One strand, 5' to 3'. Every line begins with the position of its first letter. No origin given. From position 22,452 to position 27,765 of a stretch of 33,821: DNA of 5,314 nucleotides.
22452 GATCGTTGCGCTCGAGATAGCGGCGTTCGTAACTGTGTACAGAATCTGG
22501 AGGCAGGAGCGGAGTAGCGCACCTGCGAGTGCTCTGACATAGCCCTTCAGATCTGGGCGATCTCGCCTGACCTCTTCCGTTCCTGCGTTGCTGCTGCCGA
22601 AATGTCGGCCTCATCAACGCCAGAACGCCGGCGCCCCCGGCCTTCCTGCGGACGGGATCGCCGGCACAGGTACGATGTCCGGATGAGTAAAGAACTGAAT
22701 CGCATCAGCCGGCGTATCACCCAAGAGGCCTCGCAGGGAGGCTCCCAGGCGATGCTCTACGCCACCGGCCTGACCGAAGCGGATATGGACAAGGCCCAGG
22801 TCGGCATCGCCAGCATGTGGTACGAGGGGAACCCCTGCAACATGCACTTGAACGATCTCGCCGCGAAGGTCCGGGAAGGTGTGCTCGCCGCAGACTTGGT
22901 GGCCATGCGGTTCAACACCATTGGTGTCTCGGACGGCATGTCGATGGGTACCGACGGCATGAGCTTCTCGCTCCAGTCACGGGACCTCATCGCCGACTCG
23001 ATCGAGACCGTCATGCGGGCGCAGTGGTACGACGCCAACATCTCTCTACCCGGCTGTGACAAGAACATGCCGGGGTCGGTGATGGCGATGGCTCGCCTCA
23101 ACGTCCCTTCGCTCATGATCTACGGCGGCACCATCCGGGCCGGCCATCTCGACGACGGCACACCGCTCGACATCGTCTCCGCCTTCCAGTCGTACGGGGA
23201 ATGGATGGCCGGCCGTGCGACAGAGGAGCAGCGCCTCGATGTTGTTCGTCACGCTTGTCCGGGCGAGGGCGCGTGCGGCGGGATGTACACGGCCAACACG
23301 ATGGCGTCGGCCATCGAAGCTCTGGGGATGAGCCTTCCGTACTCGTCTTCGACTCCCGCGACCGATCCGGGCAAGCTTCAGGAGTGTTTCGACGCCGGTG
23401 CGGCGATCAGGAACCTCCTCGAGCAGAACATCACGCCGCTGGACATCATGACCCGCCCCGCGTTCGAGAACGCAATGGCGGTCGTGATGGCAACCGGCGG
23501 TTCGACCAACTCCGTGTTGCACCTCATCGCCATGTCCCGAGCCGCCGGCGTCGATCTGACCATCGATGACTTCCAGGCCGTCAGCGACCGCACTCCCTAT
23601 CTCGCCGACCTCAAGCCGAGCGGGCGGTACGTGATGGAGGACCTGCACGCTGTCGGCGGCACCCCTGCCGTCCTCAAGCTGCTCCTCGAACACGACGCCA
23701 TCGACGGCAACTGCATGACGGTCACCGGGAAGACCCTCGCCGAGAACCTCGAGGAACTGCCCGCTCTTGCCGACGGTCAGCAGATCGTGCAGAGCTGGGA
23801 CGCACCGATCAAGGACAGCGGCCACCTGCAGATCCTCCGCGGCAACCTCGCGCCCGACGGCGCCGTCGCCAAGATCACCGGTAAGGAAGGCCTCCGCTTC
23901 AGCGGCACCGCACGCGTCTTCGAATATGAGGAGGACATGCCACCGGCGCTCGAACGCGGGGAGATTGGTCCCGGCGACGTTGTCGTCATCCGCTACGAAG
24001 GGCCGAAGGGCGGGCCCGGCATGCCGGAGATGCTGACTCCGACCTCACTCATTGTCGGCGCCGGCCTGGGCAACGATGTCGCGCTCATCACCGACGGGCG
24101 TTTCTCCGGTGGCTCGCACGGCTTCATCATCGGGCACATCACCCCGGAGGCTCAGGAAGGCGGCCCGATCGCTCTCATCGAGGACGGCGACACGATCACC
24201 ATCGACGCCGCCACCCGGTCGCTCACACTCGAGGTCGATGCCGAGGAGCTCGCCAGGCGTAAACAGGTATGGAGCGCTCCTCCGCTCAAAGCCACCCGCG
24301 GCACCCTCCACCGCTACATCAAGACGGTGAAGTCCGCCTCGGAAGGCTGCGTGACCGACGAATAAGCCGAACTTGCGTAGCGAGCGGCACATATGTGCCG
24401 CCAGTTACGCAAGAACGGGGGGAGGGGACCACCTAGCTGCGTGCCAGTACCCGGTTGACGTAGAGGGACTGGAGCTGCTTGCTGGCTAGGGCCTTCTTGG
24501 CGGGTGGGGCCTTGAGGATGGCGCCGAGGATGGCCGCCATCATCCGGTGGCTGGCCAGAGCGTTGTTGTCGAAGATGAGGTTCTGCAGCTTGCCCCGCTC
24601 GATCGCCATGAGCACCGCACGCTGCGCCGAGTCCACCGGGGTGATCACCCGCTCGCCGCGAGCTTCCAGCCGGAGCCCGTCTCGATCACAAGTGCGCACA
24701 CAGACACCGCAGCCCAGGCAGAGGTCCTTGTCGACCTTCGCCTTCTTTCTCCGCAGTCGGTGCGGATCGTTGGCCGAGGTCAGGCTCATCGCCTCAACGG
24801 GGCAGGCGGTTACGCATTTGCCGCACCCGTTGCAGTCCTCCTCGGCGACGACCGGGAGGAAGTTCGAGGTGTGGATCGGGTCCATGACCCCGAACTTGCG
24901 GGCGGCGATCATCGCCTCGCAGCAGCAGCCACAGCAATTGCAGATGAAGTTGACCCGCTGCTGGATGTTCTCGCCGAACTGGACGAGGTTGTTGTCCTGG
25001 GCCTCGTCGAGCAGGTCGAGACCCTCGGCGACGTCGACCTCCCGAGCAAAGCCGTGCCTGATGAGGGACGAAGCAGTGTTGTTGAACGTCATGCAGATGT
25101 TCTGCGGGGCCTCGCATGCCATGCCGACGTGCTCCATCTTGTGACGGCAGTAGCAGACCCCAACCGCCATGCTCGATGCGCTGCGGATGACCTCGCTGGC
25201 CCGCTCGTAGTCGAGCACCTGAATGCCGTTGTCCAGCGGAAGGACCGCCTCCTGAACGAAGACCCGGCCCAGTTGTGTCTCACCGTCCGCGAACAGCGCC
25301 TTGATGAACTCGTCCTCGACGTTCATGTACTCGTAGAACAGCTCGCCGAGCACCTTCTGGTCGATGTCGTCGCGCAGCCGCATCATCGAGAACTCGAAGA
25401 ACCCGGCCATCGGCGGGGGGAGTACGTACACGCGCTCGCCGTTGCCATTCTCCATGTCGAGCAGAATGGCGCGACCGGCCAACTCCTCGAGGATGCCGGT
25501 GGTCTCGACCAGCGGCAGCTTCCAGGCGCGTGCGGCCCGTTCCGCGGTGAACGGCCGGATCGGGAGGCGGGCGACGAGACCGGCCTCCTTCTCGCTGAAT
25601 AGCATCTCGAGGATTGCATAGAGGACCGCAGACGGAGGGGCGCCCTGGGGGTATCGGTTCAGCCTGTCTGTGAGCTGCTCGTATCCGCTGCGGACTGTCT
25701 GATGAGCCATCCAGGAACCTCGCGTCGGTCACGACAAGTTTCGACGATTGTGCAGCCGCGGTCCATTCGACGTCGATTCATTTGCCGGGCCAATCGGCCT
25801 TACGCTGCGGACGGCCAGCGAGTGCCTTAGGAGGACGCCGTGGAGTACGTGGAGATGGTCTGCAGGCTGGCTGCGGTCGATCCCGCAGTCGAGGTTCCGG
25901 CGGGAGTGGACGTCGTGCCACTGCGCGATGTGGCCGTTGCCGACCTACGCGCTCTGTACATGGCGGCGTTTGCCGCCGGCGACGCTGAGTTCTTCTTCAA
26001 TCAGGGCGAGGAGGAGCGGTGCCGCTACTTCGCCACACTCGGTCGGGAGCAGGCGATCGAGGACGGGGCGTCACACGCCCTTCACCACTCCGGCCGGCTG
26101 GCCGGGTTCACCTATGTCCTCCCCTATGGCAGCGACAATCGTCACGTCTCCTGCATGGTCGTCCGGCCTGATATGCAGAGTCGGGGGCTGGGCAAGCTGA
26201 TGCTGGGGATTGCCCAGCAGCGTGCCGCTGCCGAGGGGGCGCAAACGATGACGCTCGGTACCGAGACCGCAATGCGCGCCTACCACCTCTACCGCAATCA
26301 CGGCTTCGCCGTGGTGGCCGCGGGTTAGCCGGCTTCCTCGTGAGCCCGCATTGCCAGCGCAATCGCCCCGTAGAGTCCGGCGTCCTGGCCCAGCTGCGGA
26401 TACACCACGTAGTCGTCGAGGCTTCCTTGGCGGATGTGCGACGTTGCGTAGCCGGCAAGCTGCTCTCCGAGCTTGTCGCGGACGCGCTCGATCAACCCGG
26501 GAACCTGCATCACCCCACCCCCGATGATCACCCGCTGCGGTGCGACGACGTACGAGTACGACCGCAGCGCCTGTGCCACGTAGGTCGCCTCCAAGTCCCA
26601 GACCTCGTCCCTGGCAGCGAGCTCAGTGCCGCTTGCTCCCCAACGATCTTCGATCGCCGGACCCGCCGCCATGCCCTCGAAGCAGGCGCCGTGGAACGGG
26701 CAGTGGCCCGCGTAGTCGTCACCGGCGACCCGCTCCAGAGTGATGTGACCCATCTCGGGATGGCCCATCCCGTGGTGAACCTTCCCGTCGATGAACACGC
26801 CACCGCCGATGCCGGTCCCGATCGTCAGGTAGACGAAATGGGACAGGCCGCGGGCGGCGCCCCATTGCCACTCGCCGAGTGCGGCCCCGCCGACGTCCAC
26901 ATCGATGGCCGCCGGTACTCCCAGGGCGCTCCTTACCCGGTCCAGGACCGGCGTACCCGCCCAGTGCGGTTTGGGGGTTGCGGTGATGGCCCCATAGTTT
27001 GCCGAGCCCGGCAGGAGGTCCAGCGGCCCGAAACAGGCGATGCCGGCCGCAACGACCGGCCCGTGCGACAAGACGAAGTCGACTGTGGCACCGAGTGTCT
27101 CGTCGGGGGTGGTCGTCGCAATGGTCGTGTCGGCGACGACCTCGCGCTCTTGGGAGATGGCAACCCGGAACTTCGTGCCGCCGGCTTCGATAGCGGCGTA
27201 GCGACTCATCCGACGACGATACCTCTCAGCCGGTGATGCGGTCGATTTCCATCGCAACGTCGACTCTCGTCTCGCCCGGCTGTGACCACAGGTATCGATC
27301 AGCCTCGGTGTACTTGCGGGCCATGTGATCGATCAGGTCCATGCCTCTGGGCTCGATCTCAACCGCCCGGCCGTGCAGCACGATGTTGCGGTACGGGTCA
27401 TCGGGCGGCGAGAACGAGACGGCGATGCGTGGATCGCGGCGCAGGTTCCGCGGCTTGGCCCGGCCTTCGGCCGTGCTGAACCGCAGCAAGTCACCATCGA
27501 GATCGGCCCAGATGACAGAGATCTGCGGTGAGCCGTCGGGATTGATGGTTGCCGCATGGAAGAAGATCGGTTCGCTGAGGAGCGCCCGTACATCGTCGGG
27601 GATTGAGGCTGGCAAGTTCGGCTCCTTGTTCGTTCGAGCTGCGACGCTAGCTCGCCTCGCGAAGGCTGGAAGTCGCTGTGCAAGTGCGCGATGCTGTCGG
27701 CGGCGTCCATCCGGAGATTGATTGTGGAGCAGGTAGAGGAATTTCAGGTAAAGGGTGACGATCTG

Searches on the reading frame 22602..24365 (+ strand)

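Call 50: search_protein_families(library=pfam, proteins=[window:22602-24365:+], max_evalue=0.001)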
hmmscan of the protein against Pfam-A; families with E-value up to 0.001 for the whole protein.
window:22602-24365:+ (587 aa): 2 families
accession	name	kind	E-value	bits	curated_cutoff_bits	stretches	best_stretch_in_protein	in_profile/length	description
PF00920.27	ILVD_EDD_N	-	4.4e-129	430.6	27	1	64-382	1-316/316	Dihydroxy-acid/6-phosphogluconate dehydratase N-terminal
PF24877.1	ILV_EDD_C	-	3.9e-76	255.2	27.7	1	394-583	1-191/191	Dihydroxy-acid/6-phosphogluconate dehydratase C-terminal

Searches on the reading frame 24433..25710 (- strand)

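Call 50: search_protein_families(library=pfam, proteins=[window:24433-25710:-], max_evalue=0.001)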
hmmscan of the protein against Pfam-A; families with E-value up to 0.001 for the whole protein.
window:24433-25710:- (425 aa): 7 families
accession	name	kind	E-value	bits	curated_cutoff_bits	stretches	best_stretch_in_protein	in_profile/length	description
PF12837.12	Fer4_6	-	1.1e-10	41.4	25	2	286-307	2-23/24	4Fe-4S binding domain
PF12838.12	Fer4_7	-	2.1e-09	38.1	27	1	293-341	2-48/52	4Fe-4S dicluster domain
PF13237.11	Fer4_10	-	7.9e-09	35.8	25.5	1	287-341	3-52/53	4Fe-4S dicluster domain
PF00037.32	Fer4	-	1.5e-08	34.5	21.1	2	287-308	2-23/24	4Fe-4S binding domain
PF13187.11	Fer4_9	-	9.4e-08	32.4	27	1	292-344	1-50/52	4Fe-4S dicluster domain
PF14697.11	Fer4_21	-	5.3e-06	26.9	35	0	324-344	1-21/59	4Fe-4S dicluster domain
PF12797.12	Fer4_2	-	0.00012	22.2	24.5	1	286-305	3-22/22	4Fe-4S binding domain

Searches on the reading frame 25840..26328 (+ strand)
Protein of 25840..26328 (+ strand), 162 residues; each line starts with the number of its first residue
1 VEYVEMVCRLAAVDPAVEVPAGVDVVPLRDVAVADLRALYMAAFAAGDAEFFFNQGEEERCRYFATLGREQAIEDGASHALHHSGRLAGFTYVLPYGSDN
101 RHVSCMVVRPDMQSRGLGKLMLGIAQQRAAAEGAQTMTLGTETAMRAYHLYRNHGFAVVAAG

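Call 50: search_protein_families(library=pfam, proteins=[window:25840-26328:+], max_evalue=0.001)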
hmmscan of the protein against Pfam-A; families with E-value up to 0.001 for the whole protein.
window:25840-26328:+ (162 aa): 3 families
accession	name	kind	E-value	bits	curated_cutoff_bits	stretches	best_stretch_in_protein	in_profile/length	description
PF00583.31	Acetyltransf_1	-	1.2e-10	42.1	20.7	1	60-156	18-116/116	Acetyltransferase (GNAT) family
PF13508.13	Acetyltransf_7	-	9.8e-10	39.1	27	1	82-157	9-83/84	Acetyltransferase (GNAT) domain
PF13673.13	Acetyltransf_10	-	4.2e-09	36.9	23.6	1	73-159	26-110/128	Acetyltransferase (GNAT) domain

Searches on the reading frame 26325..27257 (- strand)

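Call 50: search_protein_families(library=pfam, proteins=[window:26325-27257:-], max_evalue=0.001)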
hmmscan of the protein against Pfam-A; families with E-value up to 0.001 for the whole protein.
window:26325-27257:- (310 aa): 1 family
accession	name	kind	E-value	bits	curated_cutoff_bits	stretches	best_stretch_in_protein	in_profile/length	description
PF00480.26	ROK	-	9e-56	190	22.9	1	20-303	1-292/294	ROK family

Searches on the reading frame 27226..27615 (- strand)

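Call 50: search_protein_families(library=pfam, proteins=[window:27226-27615:-], max_evalue=0.001)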
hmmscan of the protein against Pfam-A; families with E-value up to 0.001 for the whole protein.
window:27226-27615:- (129 aa): 1 family
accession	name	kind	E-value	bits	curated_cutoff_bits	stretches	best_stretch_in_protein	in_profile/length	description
PF01243.27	PNPOx_N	-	1.9e-12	48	28.1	1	6-102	2-93/120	Pyridoxamine 5'-phosphate oxidase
